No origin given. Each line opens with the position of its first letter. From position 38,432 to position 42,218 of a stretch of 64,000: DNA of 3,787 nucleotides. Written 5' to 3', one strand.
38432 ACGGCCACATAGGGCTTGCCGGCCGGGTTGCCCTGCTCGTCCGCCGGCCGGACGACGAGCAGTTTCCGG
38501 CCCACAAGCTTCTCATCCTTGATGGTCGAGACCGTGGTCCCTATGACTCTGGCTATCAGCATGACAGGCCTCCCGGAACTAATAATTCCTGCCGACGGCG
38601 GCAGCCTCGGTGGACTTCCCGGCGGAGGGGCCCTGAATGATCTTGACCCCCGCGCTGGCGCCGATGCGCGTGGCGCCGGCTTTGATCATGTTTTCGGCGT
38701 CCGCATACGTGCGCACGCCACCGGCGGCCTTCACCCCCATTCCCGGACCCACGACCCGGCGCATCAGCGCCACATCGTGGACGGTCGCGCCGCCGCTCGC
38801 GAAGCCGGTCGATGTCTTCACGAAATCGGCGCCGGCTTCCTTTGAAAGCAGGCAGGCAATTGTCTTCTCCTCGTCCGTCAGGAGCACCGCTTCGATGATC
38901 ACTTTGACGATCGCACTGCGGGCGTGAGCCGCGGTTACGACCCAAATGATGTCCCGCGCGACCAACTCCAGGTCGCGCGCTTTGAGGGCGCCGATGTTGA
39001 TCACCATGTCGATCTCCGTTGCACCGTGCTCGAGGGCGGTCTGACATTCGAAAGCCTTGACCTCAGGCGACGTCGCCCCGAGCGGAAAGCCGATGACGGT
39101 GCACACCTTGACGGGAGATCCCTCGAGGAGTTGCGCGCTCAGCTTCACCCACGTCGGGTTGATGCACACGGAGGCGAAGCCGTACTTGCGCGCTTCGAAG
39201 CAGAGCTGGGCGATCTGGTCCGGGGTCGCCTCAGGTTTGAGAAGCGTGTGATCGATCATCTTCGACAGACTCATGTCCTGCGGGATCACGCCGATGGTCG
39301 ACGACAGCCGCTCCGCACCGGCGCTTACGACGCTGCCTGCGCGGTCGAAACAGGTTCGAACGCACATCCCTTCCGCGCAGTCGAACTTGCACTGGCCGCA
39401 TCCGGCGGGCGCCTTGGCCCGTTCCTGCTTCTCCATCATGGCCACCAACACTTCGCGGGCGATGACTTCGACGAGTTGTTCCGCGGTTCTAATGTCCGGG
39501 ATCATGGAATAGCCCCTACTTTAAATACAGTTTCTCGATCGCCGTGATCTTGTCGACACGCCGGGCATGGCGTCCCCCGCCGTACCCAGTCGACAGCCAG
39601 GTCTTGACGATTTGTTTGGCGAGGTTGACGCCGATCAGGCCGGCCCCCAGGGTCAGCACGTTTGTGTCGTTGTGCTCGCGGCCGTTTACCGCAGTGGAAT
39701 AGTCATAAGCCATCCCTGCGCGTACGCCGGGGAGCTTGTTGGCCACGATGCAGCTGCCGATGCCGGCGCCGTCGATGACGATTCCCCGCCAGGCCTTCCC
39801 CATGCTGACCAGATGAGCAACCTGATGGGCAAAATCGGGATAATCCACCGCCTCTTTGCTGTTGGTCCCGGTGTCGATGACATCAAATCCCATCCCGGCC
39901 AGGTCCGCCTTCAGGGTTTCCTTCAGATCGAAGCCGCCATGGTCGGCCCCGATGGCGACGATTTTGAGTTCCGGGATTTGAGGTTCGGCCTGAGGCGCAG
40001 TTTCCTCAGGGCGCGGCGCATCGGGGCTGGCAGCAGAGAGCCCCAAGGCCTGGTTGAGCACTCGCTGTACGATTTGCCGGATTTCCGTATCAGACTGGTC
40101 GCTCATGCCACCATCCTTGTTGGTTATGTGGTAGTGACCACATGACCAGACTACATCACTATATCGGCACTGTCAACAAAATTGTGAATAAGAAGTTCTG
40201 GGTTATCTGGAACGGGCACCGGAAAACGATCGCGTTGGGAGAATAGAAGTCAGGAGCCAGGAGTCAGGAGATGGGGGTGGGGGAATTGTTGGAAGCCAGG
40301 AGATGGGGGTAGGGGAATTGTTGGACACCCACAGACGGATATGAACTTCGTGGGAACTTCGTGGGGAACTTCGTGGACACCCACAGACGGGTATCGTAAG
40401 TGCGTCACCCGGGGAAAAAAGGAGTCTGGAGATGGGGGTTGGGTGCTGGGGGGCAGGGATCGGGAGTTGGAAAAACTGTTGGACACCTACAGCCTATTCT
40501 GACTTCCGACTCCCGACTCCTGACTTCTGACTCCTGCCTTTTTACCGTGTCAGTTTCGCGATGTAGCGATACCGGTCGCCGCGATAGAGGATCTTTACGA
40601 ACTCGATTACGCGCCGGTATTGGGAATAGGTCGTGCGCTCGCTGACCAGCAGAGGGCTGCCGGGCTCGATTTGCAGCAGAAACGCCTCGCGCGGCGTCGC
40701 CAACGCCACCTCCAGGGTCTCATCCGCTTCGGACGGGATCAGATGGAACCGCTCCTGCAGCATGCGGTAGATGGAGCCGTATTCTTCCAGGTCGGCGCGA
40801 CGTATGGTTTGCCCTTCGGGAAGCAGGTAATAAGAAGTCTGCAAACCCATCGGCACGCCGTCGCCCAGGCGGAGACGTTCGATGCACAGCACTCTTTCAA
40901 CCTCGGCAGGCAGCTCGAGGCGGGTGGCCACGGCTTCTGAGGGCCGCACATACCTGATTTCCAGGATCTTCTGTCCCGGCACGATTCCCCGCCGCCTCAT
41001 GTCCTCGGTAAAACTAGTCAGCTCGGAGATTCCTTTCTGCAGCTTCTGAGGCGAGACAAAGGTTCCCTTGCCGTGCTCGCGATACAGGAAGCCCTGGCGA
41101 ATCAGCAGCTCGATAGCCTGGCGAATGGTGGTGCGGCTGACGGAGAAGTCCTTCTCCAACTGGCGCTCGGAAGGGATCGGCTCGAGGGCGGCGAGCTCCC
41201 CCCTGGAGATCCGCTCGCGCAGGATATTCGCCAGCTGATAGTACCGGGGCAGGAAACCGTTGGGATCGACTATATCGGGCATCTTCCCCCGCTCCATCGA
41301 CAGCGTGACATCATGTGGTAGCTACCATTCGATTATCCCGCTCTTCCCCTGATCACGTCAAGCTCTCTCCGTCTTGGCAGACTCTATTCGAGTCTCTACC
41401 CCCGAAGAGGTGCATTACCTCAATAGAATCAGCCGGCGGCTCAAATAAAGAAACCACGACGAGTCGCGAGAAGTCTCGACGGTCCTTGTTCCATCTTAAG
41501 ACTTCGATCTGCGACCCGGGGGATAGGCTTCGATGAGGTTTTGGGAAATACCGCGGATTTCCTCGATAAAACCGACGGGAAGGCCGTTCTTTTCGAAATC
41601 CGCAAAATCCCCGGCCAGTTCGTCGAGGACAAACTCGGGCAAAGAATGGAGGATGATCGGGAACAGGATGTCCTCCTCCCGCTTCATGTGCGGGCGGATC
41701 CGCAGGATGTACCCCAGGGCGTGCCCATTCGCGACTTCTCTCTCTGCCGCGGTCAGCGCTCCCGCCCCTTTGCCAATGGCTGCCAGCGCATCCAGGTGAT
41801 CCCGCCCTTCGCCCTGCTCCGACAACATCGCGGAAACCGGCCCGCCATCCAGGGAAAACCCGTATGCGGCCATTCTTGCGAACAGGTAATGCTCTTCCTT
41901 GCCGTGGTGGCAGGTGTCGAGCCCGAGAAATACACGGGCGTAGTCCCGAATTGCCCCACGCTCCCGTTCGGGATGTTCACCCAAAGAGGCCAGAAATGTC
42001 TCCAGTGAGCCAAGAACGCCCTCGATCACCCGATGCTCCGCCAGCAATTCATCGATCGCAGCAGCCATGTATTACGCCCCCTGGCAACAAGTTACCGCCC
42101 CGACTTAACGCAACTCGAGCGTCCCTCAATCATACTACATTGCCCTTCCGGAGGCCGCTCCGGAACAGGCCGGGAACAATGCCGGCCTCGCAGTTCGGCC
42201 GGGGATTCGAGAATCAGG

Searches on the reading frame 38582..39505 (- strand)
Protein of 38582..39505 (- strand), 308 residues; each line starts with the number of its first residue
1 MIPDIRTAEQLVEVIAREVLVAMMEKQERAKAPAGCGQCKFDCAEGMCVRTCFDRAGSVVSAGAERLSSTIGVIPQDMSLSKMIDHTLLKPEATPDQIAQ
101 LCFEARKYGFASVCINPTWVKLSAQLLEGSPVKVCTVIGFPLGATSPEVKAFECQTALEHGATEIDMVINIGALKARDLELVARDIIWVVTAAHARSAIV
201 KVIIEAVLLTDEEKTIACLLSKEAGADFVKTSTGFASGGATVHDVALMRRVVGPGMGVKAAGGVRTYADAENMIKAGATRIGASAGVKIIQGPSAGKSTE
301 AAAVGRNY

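Call 69: search_protein_families(library=pfam, proteins=[window:38582-39505:-], max_evalue=0.00001)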
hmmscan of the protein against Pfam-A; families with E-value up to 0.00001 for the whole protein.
window:38582-39505:- (308 aa): 1 family
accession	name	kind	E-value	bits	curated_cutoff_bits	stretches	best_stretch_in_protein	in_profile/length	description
PF01791.15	DeoC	-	1.2e-13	51.6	23.8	1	83-291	5-228/229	DeoC/LacD family aldolase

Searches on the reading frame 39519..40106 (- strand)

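Call 69: search_protein_families(library=pfam, proteins=[window:39519-40106:-], max_evalue=0.00001)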
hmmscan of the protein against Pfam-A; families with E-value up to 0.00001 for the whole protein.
window:39519-40106:- (196 aa): 1 family
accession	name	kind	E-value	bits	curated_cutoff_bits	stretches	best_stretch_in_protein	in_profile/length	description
PF02502.23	LacAB_rpiB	-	1.2e-50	171.5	24.7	1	50-187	1-138/138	Ribose/Galactose Isomerase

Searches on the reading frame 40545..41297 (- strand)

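Call 69: search_protein_families(library=pfam, proteins=[window:40545-41297:-], max_evalue=0.00001)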
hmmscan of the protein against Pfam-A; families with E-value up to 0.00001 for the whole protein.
window:40545-41297:- (251 aa): 2 families
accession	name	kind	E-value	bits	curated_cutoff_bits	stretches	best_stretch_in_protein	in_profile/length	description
PF07702.18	UTRA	-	2.7e-34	118.4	23.8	1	103-244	2-141/141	UTRA domain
PF00392.27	GntR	-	3.9e-18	65.3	27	1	19-81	2-64/64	Bacterial regulatory proteins, gntR family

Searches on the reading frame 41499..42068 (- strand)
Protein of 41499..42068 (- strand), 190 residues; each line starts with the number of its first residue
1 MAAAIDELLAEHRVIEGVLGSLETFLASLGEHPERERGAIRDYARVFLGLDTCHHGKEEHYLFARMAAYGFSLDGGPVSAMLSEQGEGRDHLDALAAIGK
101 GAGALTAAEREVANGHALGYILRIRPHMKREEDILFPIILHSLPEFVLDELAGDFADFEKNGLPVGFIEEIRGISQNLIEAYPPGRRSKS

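Call 69: search_protein_families(library=pfam, proteins=[window:41499-42068:-], max_evalue=0.00001)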
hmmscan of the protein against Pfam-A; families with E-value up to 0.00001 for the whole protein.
window:41499-42068:- (190 aa): 1 family
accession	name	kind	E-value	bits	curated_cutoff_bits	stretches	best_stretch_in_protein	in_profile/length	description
PF01814.28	Hemerythrin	-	4.5e-16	59.9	25.3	1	4-139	2-127/127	Hemerythrin HHE cation binding domain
